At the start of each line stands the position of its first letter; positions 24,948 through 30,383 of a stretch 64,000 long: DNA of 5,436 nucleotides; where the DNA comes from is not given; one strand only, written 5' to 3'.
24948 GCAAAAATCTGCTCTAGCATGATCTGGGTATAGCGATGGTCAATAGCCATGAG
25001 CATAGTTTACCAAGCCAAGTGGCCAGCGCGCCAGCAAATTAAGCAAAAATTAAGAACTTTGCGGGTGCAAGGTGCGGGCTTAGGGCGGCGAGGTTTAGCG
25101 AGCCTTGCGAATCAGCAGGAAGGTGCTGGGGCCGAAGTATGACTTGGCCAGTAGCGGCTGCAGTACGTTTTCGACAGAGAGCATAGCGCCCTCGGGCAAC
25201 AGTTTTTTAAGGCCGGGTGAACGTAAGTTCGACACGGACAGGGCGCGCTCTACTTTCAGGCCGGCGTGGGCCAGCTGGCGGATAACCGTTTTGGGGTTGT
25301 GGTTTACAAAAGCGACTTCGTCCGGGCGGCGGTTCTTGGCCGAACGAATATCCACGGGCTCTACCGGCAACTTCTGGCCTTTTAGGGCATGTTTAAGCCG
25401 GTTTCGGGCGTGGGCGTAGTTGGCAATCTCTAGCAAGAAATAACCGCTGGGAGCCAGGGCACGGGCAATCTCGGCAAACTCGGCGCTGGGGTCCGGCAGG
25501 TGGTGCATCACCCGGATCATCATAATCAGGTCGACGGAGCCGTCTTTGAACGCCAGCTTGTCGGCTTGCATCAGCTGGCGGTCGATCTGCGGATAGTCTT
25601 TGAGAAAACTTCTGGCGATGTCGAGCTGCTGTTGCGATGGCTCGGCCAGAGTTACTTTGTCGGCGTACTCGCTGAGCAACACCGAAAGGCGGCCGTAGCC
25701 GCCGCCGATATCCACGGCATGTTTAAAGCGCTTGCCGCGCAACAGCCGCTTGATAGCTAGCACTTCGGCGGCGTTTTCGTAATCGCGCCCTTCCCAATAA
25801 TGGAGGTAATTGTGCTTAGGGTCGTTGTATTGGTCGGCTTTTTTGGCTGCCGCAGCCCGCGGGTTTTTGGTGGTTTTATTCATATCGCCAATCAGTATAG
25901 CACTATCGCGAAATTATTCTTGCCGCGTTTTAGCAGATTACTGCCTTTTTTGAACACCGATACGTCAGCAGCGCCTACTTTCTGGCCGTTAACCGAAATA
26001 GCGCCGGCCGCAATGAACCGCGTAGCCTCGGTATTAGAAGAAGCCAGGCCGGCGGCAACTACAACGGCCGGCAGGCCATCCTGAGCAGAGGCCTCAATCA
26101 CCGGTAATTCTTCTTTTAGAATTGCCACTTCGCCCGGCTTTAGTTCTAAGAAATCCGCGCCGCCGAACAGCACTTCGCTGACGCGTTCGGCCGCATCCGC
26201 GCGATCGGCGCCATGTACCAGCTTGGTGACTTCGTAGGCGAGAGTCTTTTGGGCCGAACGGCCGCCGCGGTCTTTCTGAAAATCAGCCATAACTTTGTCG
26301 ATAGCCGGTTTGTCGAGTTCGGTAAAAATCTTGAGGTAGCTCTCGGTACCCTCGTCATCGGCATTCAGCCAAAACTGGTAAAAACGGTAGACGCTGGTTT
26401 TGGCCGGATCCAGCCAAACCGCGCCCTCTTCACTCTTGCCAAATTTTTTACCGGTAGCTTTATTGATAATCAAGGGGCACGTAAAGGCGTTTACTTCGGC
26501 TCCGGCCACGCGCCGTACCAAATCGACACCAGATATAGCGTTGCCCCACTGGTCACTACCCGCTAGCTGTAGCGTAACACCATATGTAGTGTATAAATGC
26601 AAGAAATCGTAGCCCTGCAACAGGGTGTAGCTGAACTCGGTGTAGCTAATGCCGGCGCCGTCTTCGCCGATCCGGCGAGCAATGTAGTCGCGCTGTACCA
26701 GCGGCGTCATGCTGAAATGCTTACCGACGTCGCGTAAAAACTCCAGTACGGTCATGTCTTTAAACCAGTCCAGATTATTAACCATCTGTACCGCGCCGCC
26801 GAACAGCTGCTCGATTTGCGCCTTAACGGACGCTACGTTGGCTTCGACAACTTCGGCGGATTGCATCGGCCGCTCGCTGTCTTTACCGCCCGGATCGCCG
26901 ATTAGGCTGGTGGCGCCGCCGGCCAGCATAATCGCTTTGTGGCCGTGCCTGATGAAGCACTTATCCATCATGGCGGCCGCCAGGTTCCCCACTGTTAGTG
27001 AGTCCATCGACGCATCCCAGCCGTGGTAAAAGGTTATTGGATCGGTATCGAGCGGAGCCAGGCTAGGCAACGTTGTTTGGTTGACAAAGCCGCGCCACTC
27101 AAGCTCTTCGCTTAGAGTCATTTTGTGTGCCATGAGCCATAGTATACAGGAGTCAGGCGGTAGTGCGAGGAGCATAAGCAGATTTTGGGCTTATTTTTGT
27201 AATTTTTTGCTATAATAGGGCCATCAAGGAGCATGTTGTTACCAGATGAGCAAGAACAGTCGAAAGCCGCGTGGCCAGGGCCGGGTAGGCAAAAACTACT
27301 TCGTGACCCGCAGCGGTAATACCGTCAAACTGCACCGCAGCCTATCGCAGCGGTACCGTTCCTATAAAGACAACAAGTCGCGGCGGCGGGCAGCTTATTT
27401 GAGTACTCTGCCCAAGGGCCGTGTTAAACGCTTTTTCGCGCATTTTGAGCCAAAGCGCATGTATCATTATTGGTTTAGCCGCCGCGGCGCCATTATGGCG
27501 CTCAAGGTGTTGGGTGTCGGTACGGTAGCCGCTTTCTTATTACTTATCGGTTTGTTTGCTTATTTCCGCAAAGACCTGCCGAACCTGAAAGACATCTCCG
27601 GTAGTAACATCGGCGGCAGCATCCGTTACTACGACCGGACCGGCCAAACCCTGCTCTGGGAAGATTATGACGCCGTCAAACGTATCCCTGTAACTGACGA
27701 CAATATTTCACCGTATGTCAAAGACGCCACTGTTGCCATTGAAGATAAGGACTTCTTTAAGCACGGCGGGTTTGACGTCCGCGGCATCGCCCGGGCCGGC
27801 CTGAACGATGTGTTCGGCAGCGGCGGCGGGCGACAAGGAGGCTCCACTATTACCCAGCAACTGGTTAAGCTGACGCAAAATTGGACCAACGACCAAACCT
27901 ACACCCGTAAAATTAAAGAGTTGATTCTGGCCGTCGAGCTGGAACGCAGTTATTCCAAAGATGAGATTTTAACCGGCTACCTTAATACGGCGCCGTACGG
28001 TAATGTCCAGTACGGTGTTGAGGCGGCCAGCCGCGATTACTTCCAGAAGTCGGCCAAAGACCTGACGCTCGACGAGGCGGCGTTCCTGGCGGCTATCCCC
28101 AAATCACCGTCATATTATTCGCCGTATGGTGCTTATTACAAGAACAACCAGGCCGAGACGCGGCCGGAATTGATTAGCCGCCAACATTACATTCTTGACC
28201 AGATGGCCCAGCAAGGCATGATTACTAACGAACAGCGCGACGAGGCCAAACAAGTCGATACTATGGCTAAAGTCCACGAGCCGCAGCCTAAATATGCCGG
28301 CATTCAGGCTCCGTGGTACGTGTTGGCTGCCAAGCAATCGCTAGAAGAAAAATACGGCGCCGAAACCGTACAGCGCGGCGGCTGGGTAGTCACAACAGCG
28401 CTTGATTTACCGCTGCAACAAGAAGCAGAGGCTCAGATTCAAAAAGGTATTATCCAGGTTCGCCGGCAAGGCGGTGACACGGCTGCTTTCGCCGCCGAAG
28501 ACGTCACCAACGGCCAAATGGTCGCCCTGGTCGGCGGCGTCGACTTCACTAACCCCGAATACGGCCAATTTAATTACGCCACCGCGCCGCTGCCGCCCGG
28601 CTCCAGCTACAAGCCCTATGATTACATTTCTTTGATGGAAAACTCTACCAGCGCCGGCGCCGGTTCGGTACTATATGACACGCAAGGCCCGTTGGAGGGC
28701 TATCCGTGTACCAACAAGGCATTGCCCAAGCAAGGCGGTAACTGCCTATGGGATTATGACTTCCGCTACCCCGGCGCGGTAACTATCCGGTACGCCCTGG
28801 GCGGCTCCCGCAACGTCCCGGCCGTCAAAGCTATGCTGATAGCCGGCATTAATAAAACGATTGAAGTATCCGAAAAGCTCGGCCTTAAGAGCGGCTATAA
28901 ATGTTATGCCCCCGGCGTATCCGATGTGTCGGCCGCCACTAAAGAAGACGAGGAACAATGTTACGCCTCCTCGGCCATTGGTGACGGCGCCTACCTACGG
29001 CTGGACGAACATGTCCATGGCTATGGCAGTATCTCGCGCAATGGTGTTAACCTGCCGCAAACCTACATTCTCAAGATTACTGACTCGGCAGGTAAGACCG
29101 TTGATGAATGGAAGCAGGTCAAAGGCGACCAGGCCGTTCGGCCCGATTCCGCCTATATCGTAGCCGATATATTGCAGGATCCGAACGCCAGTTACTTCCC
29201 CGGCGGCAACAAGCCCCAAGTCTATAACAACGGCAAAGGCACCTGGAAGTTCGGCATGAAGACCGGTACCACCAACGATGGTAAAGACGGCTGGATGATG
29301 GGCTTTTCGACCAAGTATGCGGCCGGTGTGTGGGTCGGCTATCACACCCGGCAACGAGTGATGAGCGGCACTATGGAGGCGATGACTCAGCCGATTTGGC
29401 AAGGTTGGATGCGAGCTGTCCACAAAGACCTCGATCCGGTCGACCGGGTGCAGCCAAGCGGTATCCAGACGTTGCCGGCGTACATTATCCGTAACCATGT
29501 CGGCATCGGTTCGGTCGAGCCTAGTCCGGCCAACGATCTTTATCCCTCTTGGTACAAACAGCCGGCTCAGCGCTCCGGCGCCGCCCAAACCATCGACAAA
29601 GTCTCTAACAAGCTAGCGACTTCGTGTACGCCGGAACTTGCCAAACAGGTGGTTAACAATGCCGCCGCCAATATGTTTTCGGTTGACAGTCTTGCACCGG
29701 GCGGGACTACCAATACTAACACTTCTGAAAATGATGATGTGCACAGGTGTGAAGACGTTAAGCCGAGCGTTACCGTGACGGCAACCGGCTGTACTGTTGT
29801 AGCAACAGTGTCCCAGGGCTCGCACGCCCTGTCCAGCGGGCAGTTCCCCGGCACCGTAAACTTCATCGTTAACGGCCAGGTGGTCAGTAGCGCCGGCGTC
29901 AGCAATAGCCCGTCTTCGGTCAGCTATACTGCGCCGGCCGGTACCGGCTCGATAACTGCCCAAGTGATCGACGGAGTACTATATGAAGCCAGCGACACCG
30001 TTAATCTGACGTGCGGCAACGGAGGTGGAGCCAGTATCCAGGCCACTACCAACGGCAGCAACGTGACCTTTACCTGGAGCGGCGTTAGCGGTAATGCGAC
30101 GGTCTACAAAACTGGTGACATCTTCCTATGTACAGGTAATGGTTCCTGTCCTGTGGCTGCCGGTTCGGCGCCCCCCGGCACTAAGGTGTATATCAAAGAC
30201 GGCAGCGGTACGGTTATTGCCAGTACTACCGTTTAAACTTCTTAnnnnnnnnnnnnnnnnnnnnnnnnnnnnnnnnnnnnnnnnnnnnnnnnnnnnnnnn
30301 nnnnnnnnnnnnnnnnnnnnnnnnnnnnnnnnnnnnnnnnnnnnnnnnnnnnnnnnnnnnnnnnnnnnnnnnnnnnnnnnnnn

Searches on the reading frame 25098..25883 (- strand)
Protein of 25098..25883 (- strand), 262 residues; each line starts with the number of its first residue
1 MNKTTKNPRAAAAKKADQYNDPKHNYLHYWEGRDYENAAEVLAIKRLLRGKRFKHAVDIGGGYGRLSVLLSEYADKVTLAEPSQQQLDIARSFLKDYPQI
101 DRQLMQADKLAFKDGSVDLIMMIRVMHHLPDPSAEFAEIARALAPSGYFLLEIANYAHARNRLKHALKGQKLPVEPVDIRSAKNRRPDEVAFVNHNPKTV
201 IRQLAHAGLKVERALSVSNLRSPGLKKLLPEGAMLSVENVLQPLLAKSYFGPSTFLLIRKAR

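Call 8: search_protein_families(library=pfam, proteins=[window:25098-25883:-])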
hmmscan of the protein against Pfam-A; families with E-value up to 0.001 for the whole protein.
window:25098-25883:- (262 aa): 8 families
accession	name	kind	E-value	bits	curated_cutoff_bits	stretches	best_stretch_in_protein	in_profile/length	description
PF08241.18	Methyltransf_11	-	3.4e-18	66.5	21.2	1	57-150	1-94/95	Methyltransferase domain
PF13489.12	Methyltransf_23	-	1.6e-17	64.2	27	1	29-165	1-131/164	Methyltransferase domain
PF13649.12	Methyltransf_25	-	2.7e-15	57.2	27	1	57-147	2-97/97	Methyltransferase domain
PF08242.18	Methyltransf_12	-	3.2e-13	50.7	30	1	57-149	1-98/98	Methyltransferase domain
PF13847.12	Methyltransf_31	-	4.6e-07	30.1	27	1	55-158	6-114/145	Methyltransferase domain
PF05891.18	Methyltransf_PK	-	1.3e-05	25.2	27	1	42-152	45-160/218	AdoMet dependent proline di-methyltransferase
PF01209.24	Ubie_methyltran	-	0.00017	21.5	20.1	1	45-152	40-153/233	ubiE/COQ5 methyltransferase family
PF05175.20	MTS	-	0.00051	20.2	23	1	48-122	27-104/170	Methyltransferase small domain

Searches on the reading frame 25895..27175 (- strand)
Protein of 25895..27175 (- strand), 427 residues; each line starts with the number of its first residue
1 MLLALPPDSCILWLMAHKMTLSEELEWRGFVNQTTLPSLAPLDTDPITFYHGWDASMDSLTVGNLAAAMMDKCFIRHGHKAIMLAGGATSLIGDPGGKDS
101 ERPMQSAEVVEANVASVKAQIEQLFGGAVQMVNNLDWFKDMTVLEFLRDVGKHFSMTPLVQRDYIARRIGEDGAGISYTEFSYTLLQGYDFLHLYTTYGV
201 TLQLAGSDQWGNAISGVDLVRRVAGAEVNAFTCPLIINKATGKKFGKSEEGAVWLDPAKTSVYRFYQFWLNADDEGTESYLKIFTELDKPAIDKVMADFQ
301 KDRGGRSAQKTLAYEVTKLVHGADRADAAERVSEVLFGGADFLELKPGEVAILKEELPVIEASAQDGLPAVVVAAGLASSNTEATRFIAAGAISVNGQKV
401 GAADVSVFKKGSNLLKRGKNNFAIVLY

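Call 33: search_protein_families(library=pfam, proteins=[window:25895-27175:-])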
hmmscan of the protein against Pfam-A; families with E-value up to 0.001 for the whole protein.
window:25895-27175:- (427 aa): 3 families
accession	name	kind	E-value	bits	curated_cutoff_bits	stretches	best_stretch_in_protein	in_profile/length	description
PF00579.31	tRNA-synt_1b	-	3.6e-63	214.1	21.1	1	44-337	3-291/292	tRNA synthetases class I (W and Y)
PF22421.1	SYY_C-terminal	-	4.4e-09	36.5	27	1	352-424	4-82/83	Tyrosine--tRNA ligase SYY-like C-terminal domain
PF01479.30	S4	-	1.6e-06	28.2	22.8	1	368-401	3-36/48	S4 domain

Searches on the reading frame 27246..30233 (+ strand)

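Call 33: search_protein_families(library=pfam, proteins=[window:27246-30233:+])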
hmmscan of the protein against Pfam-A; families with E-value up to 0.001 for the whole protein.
window:27246-30233:+ (996 aa): 1 family
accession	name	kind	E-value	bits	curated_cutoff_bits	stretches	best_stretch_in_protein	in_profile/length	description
PF00912.28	Transgly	-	3.7e-58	196.3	27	1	142-320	10-177/178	Transglycosylase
